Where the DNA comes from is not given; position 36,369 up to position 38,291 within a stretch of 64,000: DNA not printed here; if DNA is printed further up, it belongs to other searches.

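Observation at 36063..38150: AT-rich segment beside tRNA-Leu carrying the uncharacterised EptA-family gene yhbX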

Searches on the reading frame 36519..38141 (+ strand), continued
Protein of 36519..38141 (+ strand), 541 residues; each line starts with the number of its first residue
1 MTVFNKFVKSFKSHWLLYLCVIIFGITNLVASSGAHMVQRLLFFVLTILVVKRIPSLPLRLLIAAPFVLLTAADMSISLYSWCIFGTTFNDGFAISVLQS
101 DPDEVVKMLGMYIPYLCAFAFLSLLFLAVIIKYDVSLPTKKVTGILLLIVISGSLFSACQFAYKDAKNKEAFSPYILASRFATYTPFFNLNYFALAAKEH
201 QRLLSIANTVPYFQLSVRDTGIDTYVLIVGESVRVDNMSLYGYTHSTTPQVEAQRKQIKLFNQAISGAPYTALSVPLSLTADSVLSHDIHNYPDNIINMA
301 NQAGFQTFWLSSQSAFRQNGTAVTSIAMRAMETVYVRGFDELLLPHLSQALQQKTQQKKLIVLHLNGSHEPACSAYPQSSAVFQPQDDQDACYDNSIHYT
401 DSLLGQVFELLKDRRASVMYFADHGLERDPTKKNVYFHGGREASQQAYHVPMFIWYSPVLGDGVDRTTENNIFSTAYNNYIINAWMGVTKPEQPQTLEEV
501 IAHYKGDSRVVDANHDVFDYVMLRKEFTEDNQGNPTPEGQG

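Call 26: find_homologous_proteins(query=window:36519-38141:+, max_evalue=1e-20)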
Query window:36519-38141:+ (541 aa): 786 proteins with E <= 1e-20 among 8000 candidates; the best 120 are listed.
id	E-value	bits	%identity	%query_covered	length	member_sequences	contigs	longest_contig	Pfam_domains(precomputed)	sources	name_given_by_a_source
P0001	0.0e+0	1228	100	100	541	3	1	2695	PF00884.29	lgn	-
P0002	0.0e+0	1227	100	100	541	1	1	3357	PF00884.29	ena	-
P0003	0.0e+0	1224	99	100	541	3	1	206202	PF00884.29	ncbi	ncbi:phosphoethanolamine transferase [Escherichia coli]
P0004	0.0e+0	1223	99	100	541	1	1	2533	PF00884.29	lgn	-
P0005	0.0e+0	1214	99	100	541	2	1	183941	PF00884.29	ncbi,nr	ncbi:phosphoethanolamine transferase [Escherichia coli]|nr:phosphoethanolamine transferase [Escheric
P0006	0.0e+0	1213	98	100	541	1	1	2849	PF00884.29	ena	-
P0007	0.0e+0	1212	99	100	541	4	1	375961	PF00884.29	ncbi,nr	ncbi:phosphoethanolamine transferase [Escherichia coli]|nr:phosphoethanolamine transferase [Escheric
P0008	0.0e+0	1212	99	100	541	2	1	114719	PF00884.29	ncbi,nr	ncbi:TPA: phosphoethanolamine transferase [Escherichia coli]|nr:phosphoethanolamine transferase [Esc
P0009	0.0e+0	1211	99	100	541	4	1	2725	PF00884.29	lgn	-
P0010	0.0e+0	1211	98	100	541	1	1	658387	PF00884.29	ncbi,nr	ncbi:TPA: phosphoethanolamine transferase [Escherichia coli]|nr:phosphoethanolamine transferase [Esc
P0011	0.0e+0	1211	98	100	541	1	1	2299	PF00884.29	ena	-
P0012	0.0e+0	1211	98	100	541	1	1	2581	PF00884.29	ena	-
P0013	0.0e+0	1211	98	100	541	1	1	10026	PF00884.29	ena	-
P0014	0.0e+0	1210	98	100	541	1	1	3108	PF00884.29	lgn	-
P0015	0.0e+0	1209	98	100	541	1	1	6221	PF00884.29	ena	-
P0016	0.0e+0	1209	98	100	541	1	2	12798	PF00884.29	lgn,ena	-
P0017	0.0e+0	1209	98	100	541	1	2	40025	PF00884.29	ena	-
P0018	0.0e+0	1209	98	100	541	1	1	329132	PF00884.29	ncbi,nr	ncbi:phosphoethanolamine transferase [Escherichia coli]|nr:phosphoethanolamine transferase [Escheric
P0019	0.0e+0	1209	98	100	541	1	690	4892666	PF00884.29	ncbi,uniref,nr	ncbi:TPA: sulfatase-like hydrolase/transferase [Escherichia coli]|uniref:Putative transferase YhbX n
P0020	0.0e+0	1209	98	100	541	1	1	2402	PF00884.29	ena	-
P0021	0.0e+0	1209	98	100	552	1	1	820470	PF00884.29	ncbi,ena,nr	ncbi:arylsulfatase [Escherichia coli D9]|nr:arylsulfatase [Escherichia coli D9]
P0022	0.0e+0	1208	98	100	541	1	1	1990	PF00884.29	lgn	-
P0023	0.0e+0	1208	98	100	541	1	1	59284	PF00884.29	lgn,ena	-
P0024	0.0e+0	1208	98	100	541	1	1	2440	PF00884.29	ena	-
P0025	0.0e+0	1208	98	100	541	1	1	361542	PF00884.29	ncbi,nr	ncbi:TPA: phosphoethanolamine transferase [Escherichia coli]|nr:phosphoethanolamine transferase [Esc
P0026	0.0e+0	1208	98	100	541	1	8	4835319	PF00884.29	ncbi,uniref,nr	ncbi:phosphoethanolamine transferase [Escherichia coli]|uniref:phosphoethanolamine transferase n=1 T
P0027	0.0e+0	1208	98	100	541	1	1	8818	PF00884.29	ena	-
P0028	0.0e+0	1208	98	100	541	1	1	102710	PF00884.29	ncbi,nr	ncbi:TPA: phosphoethanolamine transferase [Escherichia coli]|nr:phosphoethanolamine transferase [Esc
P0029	0.0e+0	1208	98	100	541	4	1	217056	PF00884.29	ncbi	ncbi:phosphoethanolamine transferase [Escherichia coli]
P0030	0.0e+0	1208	98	100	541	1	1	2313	PF00884.29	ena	-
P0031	0.0e+0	1208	98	100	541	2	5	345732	PF00884.29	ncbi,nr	ncbi:sulfatase-like hydrolase/transferase [Escherichia coli]|nr:phosphoethanolamine transferase [Esc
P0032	0.0e+0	1208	98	100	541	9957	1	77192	PF00884.29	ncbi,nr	ncbi:phosphoethanolamine transferase [Escherichia coli]|nr:phosphoethanolamine transferase [Escheric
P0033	0.0e+0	1208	98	100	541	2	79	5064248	PF00884.29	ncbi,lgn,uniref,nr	ncbi:phosphoethanolamine transferase [Escherichia coli]|uniref:phosphoethanolamine transferase n=1 T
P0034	0.0e+0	1207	98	100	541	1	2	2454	PF00884.29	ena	-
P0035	0.0e+0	1207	98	100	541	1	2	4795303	PF00884.29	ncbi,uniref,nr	ncbi:phosphoethanolamine transferase [Escherichia coli]|uniref:phosphoethanolamine transferase n=1 T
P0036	0.0e+0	1207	98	100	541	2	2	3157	PF00884.29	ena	-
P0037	0.0e+0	1207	98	100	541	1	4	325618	PF00884.29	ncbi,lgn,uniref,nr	ncbi:phosphoethanolamine transferase [Escherichia coli]|uniref:phosphoethanolamine transferase n=1 T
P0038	0.0e+0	1207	98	100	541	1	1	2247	PF00884.29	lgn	-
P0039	0.0e+0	1207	98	100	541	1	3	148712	PF00884.29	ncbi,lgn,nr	ncbi:TPA: sulfatase-like hydrolase/transferase [Escherichia coli]|nr:phosphoethanolamine transferase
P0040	0.0e+0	1207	98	100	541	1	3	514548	PF00884.29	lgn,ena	-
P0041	0.0e+0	1207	98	100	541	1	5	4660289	PF00884.29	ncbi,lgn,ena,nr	ncbi:phosphoethanolamine transferase [Escherichia coli]|nr:phosphoethanolamine transferase [Escheric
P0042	0.0e+0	1207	98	100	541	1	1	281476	PF00884.29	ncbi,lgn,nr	ncbi:TPA: phosphoethanolamine transferase [Escherichia coli]|nr:phosphoethanolamine transferase [Esc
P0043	0.0e+0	1207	98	100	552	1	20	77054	PF00884.29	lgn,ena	-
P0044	0.0e+0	1207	98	100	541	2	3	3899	PF00884.29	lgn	-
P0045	0.0e+0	1207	98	100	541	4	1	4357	PF00884.29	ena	-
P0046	0.0e+0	1207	98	100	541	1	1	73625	PF00884.29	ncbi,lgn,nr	ncbi:TPA: phosphoethanolamine transferase [Escherichia coli]|nr:phosphoethanolamine transferase [Esc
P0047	0.0e+0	1207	98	100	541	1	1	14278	PF00884.29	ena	-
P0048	0.0e+0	1207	98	100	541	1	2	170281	PF00884.29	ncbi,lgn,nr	ncbi:phosphoethanolamine transferase [Escherichia coli]|nr:phosphoethanolamine transferase [Escheric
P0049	0.0e+0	1207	98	100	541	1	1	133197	PF00884.29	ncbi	ncbi:TPA: sulfatase-like hydrolase/transferase [Escherichia coli]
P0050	0.0e+0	1207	98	100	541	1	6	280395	PF00884.29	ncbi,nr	ncbi:phosphoethanolamine transferase [Escherichia coli]|nr:phosphoethanolamine transferase [Escheric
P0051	0.0e+0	1207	98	100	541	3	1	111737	PF00884.29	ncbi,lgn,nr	ncbi:phosphoethanolamine transferase [Escherichia coli]|nr:phosphoethanolamine transferase [Escheric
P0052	0.0e+0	1207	98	100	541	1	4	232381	PF00884.29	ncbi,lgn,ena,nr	ncbi:TPA: phosphate starvation-inducible protein PsiE [Escherichia coli]|nr:phosphoethanolamine tran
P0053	0.0e+0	1207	98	100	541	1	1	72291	PF00884.29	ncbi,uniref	ncbi:phosphoethanolamine transferase [Escherichia coli]|uniref:phosphoethanolamine transferase n=1 T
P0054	0.0e+0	1207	98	100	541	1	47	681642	PF00884.29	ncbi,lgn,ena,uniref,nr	ncbi:phosphoethanolamine transferase [Escherichia coli]|uniref:phosphoethanolamine transferase n=1 T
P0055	0.0e+0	1207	98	100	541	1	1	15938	PF00884.29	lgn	-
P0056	0.0e+0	1207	98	100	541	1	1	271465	PF00884.29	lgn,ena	-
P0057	0.0e+0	1207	98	100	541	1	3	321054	PF00884.29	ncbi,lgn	ncbi:sulfatase-like hydrolase/transferase [Escherichia coli]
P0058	0.0e+0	1207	98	100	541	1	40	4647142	PF00884.29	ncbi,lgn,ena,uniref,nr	ncbi:phosphoethanolamine transferase [Escherichia coli O100:H21]|uniref:phosphoethanolamine transfer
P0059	0.0e+0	1207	98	100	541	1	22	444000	PF00884.29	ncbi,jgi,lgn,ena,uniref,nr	ncbi:sulfatase-like hydrolase/transferase [Escherichia coli]|jgi:glucan phosphoethanolaminetransfera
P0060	0.0e+0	1207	98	100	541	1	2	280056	PF00884.29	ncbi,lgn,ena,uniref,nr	ncbi:phosphoethanolamine transferase [Escherichia coli]|uniref:phosphoethanolamine transferase n=1 T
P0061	0.0e+0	1207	98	100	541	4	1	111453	PF00884.29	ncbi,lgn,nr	ncbi:phosphoethanolamine transferase [Escherichia coli]|nr:phosphoethanolamine transferase [Escheric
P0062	0.0e+0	1207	98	100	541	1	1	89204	PF00884.29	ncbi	ncbi:TPA: sulfatase-like hydrolase/transferase [Escherichia coli]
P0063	0.0e+0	1207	98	100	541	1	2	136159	PF00884.29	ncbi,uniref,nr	ncbi:phosphoethanolamine transferase [Escherichia coli]|uniref:phosphoethanolamine transferase n=1 T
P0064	0.0e+0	1207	98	100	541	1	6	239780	PF00884.29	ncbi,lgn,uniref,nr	ncbi:TPA: phosphoethanolamine transferase [Escherichia coli]|uniref:phosphoethanolamine transferase 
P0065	0.0e+0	1207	98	100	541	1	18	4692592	PF00884.29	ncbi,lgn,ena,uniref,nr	ncbi:TPA: phosphoethanolamine transferase [Escherichia coli]|uniref:phosphoethanolamine transferase 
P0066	0.0e+0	1207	98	100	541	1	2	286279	PF00884.29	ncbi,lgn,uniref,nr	ncbi:TPA: phosphoethanolamine transferase [Escherichia coli]|uniref:phosphoethanolamine transferase 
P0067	0.0e+0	1207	98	100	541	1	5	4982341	PF00884.29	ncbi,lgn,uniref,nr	ncbi:phosphoethanolamine transferase [Escherichia coli]|uniref:phosphoethanolamine transferase n=1 T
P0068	0.0e+0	1207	98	100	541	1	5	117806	PF00884.29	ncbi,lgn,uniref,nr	ncbi:phosphoethanolamine transferase [Escherichia coli]|uniref:phosphoethanolamine transferase n=1 T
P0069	0.0e+0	1207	98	100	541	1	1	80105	PF00884.29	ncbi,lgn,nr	ncbi:phosphoethanolamine transferase [Escherichia coli]|nr:phosphoethanolamine transferase [Escheric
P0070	0.0e+0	1207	98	100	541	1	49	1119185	PF00884.29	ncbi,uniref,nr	ncbi:phosphoethanolamine transferase [Escherichia coli]|uniref:phosphoethanolamine transferase n=1 T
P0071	0.0e+0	1207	98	100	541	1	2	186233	PF00884.29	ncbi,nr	ncbi:TPA: phosphoethanolamine transferase [Escherichia coli]|nr:phosphoethanolamine transferase [Esc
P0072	0.0e+0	1207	98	100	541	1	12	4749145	PF00884.29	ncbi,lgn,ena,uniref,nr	ncbi:phosphoethanolamine transferase [Escherichia coli]|uniref:phosphoethanolamine transferase n=1 T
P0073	0.0e+0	1207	98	100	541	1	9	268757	PF00884.29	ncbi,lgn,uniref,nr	ncbi:phosphoethanolamine transferase [Escherichia coli]|uniref:phosphoethanolamine transferase n=1 T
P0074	0.0e+0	1207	98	100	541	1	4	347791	PF00884.29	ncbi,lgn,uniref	ncbi:sulfatase-like hydrolase/transferase [Escherichia coli]|uniref:phosphoethanolamine transferase 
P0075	0.0e+0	1207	98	100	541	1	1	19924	PF00884.29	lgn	-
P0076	0.0e+0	1207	98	100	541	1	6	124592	PF00884.29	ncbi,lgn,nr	ncbi:phosphoethanolamine transferase [Escherichia coli]|nr:phosphoethanolamine transferase [Escheric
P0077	0.0e+0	1207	98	100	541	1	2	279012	PF00884.29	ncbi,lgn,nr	ncbi:TPA: phosphoethanolamine transferase [Escherichia coli]|nr:phosphoethanolamine transferase [Esc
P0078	0.0e+0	1207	98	100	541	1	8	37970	PF00884.29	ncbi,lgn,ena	ncbi:sulfatase-like hydrolase/transferase [Escherichia coli]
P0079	0.0e+0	1207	98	100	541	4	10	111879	PF00884.29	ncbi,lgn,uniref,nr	ncbi:phosphoethanolamine transferase [Escherichia coli]|uniref:phosphoethanolamine transferase n=1 T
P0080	0.0e+0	1207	98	100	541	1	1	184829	PF00884.29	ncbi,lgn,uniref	ncbi:sulfatase-like hydrolase/transferase [Escherichia coli]|uniref:phosphoethanolamine transferase 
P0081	0.0e+0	1207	98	100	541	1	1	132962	PF00884.29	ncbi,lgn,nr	ncbi:phosphoethanolamine transferase [Escherichia coli]|nr:phosphoethanolamine transferase [Escheric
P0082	0.0e+0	1207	98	100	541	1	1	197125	PF00884.29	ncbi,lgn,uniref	ncbi:phosphoethanolamine transferase [Escherichia coli]|uniref:phosphoethanolamine transferase n=1 T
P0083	0.0e+0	1207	98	100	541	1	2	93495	PF00884.29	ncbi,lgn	ncbi:phosphoethanolamine transferase [Escherichia coli]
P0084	0.0e+0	1207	98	100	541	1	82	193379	PF00884.29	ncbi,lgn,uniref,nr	ncbi:phosphoethanolamine transferase [Escherichia coli]|uniref:phosphoethanolamine transferase n=1 T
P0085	0.0e+0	1207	98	100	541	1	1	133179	PF00884.29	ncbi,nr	ncbi:TPA: phosphoethanolamine transferase [Escherichia coli]|nr:phosphoethanolamine transferase [Esc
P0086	0.0e+0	1207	98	100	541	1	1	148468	PF00884.29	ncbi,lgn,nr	ncbi:TPA: phosphoethanolamine transferase [Escherichia coli]|nr:phosphoethanolamine transferase [Esc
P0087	0.0e+0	1207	98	100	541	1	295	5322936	PF00884.29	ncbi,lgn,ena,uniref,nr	ncbi:phosphoethanolamine transferase [Escherichia coli]|uniref:Putative transferase YhbX n=2 Tax=Esc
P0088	0.0e+0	1207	98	100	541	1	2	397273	PF00884.29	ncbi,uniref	ncbi:phosphoethanolamine transferase [Escherichia coli]|uniref:phosphoethanolamine transferase n=1 T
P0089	0.0e+0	1206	98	100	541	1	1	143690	PF00884.29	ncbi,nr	ncbi:TPA: phosphoethanolamine transferase [Escherichia coli]|nr:phosphoethanolamine transferase [Esc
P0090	0.0e+0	1206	98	100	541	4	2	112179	PF00884.29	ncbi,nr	ncbi:phosphoethanolamine transferase [Escherichia coli]|nr:phosphoethanolamine transferase [Escheric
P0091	0.0e+0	1206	98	100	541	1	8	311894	PF00884.29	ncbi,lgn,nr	ncbi:sulfatase-like hydrolase/transferase [Escherichia coli]|nr:phosphoethanolamine transferase [Esc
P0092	0.0e+0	1206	98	100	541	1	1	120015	PF00884.29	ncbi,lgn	ncbi:sulfatase-like hydrolase/transferase [Escherichia coli]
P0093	0.0e+0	1206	98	100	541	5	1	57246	PF00884.29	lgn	-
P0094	0.0e+0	1206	98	100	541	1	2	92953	PF00884.29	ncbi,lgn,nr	ncbi:phosphoethanolamine transferase [Escherichia coli]|nr:phosphoethanolamine transferase [Escheric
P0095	0.0e+0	1206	98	100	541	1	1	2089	PF00884.29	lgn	-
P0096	0.0e+0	1206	98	100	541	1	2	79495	PF00884.29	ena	-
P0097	0.0e+0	1206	98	100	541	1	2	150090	PF00884.29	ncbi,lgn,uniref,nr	ncbi:phosphoethanolamine transferase [Escherichia coli]|uniref:phosphoethanolamine transferase n=1 T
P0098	0.0e+0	1206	98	100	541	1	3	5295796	PF00884.29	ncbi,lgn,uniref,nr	ncbi:phosphoethanolamine transferase [Escherichia coli]|uniref:phosphoethanolamine transferase n=1 T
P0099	0.0e+0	1206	98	100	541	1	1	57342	PF00884.29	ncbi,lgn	ncbi:TPA: sulfatase-like hydrolase/transferase [Escherichia coli]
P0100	0.0e+0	1206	98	100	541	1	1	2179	PF00884.29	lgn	-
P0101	0.0e+0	1206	98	100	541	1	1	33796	PF00884.29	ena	-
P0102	0.0e+0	1206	98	100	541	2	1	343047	PF00884.29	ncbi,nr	ncbi:TPA: phosphoethanolamine transferase [Escherichia coli]|nr:phosphoethanolamine transferase [Esc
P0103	0.0e+0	1206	98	100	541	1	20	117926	PF00884.29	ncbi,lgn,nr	ncbi:phosphoethanolamine transferase [Escherichia coli]|nr:phosphoethanolamine transferase [Escheric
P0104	0.0e+0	1206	98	100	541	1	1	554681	PF00884.29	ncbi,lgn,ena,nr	ncbi:phosphate starvation-inducible protein PsiE [Escherichia coli]|nr:phosphate starvation-inducibl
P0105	0.0e+0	1206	98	100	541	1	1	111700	PF00884.29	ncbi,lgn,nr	ncbi:phosphoethanolamine transferase [Escherichia coli]|nr:phosphoethanolamine transferase [Escheric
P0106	0.0e+0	1206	98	100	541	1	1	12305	PF00884.29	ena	-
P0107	0.0e+0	1206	98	100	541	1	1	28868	PF00884.29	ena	-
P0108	0.0e+0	1206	98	100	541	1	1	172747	PF00884.29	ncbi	ncbi:TPA: sulfatase-like hydrolase/transferase [Escherichia coli]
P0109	0.0e+0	1206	98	100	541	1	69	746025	PF00884.29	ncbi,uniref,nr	ncbi:phosphoethanolamine transferase [Escherichia coli]|uniref:phosphoethanolamine transferase n=1 T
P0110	0.0e+0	1206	98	100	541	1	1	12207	PF00884.29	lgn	-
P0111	0.0e+0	1206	98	100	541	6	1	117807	PF00884.29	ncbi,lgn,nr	ncbi:phosphoethanolamine transferase [Escherichia coli]|nr:phosphoethanolamine transferase [Escheric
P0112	0.0e+0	1206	98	100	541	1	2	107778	PF00884.29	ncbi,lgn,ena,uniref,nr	ncbi:phosphoethanolamine transferase [Escherichia coli]|uniref:phosphoethanolamine transferase n=1 T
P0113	0.0e+0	1206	97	100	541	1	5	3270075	PF00884.29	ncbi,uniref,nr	ncbi:phosphoethanolamine transferase [Escherichia coli]|uniref:phosphoethanolamine transferase n=1 T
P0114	0.0e+0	1206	98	100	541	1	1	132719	PF00884.29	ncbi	ncbi:TPA: sulfatase-like hydrolase/transferase [Escherichia coli]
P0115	0.0e+0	1206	98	100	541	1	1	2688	PF00884.29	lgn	-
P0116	0.0e+0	1206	98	100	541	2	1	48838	PF00884.29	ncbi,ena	-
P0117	0.0e+0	1206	98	100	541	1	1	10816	PF00884.29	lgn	-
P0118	0.0e+0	1206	98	100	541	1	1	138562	PF00884.29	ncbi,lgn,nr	ncbi:TPA: phosphoethanolamine transferase [Escherichia coli]|nr:phosphoethanolamine transferase [Esc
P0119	0.0e+0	1206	98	100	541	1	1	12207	PF00884.29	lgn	-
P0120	0.0e+0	1206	98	100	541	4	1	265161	PF00884.29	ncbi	ncbi:TPA: sulfatase-like hydrolase/transferase [Escherichia coli]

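Call 38: search_protein_representatives(protein=window:36519-38141:+)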
Query: 541 residues. Proteins with E-value up to 0.001 (for the whole library): 6916; up to 1e-10: 4102; up to 1e-30: 118. The best 150 are listed.
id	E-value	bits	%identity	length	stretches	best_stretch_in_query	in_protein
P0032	0.0e+00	1207.7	98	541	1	1-541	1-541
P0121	1.3e-125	436.3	46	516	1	17-520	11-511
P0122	2.6e-121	422.1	43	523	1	11-525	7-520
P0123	9.7e-119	413.6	48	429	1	108-524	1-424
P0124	1.9e-109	383.0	44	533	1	17-490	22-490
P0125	7.9e-106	371.1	40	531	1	19-524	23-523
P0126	1.8e-101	356.7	42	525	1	40-489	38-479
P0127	1.0e-95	337.7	42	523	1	62-525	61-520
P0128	2.6e-90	319.9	96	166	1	37-196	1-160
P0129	8.1e-89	314.9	83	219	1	1-194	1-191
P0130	4.3e-80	286.1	36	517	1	6-463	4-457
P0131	1.0e-79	284.9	35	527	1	31-528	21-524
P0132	1.1e-79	284.8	37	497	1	21-490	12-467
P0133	2.5e-79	283.6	36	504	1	36-498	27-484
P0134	1.2e-76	274.8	37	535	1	57-523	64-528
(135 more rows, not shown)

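Call 39: find_encoding_contigs(protein=P0121, flank=6000, max_places=3)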
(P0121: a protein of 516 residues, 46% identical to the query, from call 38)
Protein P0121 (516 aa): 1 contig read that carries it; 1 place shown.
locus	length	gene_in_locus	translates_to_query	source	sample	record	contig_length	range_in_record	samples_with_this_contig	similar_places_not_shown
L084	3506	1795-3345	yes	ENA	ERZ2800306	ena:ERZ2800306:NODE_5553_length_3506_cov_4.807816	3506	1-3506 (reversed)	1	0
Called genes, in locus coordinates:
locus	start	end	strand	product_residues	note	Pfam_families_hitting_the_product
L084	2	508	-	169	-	?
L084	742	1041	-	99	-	PF05957:DUF883, PF19029:DUF883_C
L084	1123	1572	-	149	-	PF00583:Acetyltransf_1, PF13673:Acetyltransf_10, PF13508:Acetyltransf_7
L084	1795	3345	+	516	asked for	PF00884:Sulfatase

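Call 40: find_encoding_contigs(protein=P0122, flank=6000, max_places=3)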
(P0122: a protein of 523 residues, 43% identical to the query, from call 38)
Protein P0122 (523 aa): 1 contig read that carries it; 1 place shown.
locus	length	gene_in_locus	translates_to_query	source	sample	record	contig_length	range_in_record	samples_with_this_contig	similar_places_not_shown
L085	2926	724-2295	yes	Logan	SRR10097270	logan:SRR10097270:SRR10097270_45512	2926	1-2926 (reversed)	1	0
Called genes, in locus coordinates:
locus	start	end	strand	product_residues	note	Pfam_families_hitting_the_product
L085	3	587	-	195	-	?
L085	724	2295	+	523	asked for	PF00884:Sulfatase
